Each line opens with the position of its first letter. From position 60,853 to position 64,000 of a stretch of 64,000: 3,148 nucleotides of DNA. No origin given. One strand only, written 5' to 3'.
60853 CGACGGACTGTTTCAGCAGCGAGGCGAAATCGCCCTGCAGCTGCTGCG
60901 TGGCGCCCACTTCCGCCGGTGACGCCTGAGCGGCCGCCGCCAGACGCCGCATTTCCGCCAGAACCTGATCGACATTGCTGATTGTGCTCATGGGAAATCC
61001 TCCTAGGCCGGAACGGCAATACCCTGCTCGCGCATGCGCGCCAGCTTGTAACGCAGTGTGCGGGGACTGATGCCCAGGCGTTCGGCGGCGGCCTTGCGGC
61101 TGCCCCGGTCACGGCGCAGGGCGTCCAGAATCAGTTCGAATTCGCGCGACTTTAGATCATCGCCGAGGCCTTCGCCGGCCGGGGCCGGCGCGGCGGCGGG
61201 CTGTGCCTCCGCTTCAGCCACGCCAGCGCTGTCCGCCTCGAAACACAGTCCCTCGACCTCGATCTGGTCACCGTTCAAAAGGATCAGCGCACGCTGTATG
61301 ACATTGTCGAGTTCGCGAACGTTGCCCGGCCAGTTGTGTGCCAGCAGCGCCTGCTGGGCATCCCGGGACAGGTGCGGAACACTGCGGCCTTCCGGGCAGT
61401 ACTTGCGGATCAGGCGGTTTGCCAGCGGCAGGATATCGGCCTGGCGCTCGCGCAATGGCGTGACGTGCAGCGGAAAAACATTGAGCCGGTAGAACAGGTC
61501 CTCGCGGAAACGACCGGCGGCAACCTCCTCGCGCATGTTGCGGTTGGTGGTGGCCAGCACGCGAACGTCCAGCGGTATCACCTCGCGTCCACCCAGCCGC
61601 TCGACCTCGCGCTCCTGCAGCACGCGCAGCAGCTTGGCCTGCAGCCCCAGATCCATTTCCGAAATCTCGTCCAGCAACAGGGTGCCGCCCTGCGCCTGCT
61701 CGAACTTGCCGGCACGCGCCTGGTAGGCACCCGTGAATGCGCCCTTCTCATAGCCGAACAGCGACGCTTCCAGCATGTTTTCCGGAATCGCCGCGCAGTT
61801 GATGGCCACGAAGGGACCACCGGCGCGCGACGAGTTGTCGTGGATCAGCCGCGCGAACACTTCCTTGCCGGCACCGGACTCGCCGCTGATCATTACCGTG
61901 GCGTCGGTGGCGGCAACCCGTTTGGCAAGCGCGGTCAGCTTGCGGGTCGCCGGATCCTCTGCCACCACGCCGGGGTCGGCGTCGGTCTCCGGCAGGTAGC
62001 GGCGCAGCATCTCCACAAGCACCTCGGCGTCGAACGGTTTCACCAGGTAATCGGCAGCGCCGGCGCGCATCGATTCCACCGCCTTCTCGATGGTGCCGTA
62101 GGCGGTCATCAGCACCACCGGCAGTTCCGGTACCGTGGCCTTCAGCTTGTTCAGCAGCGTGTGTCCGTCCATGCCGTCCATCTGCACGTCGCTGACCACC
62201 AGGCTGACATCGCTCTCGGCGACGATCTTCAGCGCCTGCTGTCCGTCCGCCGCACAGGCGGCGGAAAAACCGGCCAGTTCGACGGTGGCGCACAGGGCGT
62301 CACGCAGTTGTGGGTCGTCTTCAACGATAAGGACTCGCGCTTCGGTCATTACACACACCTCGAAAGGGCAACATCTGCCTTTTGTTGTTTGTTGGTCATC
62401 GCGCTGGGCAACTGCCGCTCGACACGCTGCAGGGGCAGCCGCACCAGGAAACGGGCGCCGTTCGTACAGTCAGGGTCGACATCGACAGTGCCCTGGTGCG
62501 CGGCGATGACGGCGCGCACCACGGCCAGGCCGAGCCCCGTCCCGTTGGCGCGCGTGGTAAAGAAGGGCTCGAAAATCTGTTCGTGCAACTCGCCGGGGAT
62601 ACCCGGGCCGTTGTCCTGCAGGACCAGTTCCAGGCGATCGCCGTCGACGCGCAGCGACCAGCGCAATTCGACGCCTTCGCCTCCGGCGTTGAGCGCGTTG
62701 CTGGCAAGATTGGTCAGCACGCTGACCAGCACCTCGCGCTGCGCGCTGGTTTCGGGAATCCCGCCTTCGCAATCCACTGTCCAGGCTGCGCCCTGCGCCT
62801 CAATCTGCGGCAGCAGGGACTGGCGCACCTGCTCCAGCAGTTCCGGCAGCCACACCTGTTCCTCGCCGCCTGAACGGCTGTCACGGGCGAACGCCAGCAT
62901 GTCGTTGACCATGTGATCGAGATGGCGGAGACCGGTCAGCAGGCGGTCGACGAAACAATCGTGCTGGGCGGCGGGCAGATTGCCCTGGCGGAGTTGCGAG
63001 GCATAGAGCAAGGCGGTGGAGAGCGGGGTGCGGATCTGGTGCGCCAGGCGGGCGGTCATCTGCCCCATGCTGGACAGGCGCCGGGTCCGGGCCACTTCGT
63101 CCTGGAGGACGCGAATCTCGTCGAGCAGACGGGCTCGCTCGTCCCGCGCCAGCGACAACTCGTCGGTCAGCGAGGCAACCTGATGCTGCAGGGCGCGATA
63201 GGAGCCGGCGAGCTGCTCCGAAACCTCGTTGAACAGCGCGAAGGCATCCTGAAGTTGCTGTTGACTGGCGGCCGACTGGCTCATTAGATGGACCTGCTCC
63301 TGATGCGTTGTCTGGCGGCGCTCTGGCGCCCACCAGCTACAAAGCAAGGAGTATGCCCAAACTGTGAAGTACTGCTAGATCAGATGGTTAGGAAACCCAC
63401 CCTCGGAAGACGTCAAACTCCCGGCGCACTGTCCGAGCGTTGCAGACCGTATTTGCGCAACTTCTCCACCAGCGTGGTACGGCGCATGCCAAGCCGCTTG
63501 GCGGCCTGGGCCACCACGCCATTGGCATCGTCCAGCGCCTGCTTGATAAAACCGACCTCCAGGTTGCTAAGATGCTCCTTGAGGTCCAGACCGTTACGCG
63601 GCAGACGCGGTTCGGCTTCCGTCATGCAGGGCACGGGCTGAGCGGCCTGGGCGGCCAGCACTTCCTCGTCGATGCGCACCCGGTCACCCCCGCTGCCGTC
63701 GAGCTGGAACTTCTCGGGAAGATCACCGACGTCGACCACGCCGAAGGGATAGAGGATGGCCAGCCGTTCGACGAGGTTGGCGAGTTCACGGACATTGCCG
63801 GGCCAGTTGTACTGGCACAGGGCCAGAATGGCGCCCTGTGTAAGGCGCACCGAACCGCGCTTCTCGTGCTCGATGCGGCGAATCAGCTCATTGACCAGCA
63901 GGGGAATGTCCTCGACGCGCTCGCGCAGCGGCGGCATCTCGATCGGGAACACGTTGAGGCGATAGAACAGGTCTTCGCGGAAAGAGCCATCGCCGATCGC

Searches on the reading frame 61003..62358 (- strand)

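Call 45: search_protein_families(library=pfam, proteins=[window:61003-62358:-], max_evalue=0.001)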
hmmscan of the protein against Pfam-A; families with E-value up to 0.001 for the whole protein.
window:61003-62358:- (451 aa): 12 families
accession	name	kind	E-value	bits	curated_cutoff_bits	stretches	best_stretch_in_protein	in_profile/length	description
PF00158.32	Sigma54_activat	-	3.4e-70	235.5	20.2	1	132-297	2-167/168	Sigma-54 interaction domain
PF00072.30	Response_reg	-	4.5e-29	101.3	30.2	1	9-118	1-110/111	Response regulator receiver domain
PF25601.1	AAA_lid_14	-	3.2e-21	75.4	27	1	303-382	1-81/87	AAA+ ATPase lid domain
PF14532.12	Sigma54_activ_2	-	4.1e-20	72.9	25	1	139-302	8-138/138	Sigma-54 interaction domain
PF02954.25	HTH_8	-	2.2e-13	50.2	22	1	405-441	5-41/42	Bacterial regulatory protein, Fis family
PF07728.20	AAA_5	-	2.3e-06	28.1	22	1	155-277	2-127/139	AAA domain (dynein-related subfamily)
PF13556.12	HTH_30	-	1.4e-05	25.2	27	1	411-444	5-38/59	PucR C-terminal helix-turn-helix domain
PF13518.12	HTH_28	-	7.2e-05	23.2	25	1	410-448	6-42/52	Helix-turn-helix domain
PF06490.17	FleQ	-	8.6e-05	23.3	22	1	8-119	1-104/108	Flagellar regulatory protein FleQ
PF12840.13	HTH_20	-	0.0001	22.6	27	1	410-447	9-47/51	Helix-turn-helix domain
PF07724.20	AAA_2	-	0.00055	20.4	27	1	154-280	5-132/166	AAA domain (Cdc48 subfamily)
PF13191.12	AAA_16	-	0.00074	20.5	32.6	0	137-198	8-64/167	AAA ATPase domain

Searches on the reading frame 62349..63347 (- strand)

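Call 45: search_protein_families(library=pfam, proteins=[window:62349-63347:-], max_evalue=0.001)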
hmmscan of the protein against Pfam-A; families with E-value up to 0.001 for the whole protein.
window:62349-63347:- (332 aa): 2 families
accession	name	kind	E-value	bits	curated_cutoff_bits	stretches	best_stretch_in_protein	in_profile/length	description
PF02518.31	HATPase_c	-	1.5e-23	83.8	26.4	1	206-307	5-110/111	Histidine kinase-, DNA gyrase B-, and HSP90-like ATPase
PF00512.31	HisKA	-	7.3e-12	45.6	26.9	1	94-155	2-62/66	His Kinase A (phospho-acceptor) domain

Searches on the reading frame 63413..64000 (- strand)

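Call 45: search_protein_families(library=pfam, proteins=[window:63413-64000:-], max_evalue=0.001)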
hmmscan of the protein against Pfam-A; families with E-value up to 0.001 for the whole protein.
window:63413-64000:- (195 aa): 3 families
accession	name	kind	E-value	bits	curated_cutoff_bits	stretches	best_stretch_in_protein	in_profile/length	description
PF25601.1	AAA_lid_14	-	5.2e-23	81.1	27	1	26-100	1-76/87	AAA+ ATPase lid domain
PF02954.25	HTH_8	-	2.2e-12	46.9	22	1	146-184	4-42/42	Bacterial regulatory protein, Fis family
PF18024.7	HTH_50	-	2.1e-05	24.5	27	1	139-187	3-50/50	Helix-turn-helix domain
